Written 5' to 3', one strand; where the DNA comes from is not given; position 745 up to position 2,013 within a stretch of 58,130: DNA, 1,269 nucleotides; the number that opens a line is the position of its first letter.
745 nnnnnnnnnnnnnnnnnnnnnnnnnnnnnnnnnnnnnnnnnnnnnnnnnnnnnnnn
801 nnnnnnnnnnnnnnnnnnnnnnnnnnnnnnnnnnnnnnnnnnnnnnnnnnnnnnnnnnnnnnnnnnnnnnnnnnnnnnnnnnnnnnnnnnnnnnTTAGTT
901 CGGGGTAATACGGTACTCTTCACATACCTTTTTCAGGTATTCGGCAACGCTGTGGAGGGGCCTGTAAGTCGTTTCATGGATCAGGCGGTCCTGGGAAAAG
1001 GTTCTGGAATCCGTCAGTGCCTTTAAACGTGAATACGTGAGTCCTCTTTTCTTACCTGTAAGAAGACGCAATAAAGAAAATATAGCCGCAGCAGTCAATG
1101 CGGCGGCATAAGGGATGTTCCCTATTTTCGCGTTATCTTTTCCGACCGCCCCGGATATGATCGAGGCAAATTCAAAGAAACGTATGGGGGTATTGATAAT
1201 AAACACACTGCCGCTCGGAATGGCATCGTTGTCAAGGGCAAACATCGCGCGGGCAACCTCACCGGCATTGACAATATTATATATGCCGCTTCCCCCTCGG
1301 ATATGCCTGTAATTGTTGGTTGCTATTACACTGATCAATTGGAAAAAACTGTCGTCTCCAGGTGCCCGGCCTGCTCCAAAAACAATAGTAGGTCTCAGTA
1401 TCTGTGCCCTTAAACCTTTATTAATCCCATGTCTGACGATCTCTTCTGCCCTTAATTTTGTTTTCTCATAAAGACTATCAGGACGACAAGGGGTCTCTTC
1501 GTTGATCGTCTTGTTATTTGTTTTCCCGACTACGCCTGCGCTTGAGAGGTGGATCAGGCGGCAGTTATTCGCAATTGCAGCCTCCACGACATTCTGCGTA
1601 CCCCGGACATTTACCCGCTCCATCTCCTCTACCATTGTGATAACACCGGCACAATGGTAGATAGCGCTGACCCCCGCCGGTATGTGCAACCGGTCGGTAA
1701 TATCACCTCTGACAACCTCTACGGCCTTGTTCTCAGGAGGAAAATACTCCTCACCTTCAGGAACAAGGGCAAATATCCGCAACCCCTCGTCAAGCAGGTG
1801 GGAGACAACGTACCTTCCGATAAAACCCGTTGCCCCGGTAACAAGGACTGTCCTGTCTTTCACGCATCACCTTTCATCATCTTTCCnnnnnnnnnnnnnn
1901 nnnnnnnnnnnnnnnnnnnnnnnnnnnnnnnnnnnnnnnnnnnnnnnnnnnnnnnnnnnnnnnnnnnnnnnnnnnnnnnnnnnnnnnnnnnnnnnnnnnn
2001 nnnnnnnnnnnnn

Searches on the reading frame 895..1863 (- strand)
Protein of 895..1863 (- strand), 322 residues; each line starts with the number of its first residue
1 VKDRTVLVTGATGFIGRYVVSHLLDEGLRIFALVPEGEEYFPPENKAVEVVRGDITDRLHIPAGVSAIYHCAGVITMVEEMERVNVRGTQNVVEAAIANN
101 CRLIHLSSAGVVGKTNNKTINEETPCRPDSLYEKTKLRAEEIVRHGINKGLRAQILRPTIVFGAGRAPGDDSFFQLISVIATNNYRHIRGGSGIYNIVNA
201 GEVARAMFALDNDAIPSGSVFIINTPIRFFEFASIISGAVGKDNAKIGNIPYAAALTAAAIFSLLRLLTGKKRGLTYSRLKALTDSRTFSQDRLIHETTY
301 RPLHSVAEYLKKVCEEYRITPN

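Call 68: search_protein_families(library=pfam, proteins=[window:895-1863:-], max_evalue=0.00001)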
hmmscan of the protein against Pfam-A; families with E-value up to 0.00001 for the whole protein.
window:895-1863:- (322 aa): 7 families
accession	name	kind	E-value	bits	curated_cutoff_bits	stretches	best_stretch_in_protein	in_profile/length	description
PF01370.27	Epimerase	-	1.9e-30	106.5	20.9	1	6-221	1-237/240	NAD dependent epimerase/dehydratase family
PF01073.25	3Beta_HSD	-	6.2e-23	81.7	22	1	7-246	1-274/280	3-beta hydroxysteroid dehydrogenase/isomerase family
PF07993.18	NAD_binding_4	-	4e-18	65.9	20.1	1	60-207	84-258/258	Male sterility protein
PF16363.11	GDP_Man_Dehyd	-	4.8e-18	66.1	27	1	7-145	1-166/332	GDP-mannose 4,6 dehydratase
PF04321.23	RmlD_sub_bind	-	2.3e-15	56.9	27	1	5-165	2-155/287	RmlD substrate binding domain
PF13460.12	NAD_binding_10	-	1.8e-12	47.9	27.2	1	10-160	1-145/184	NAD(P)H-binding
PF05368.20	NmrA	-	2.1e-10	41.1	27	1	3-101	2-99/298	NmrA-like family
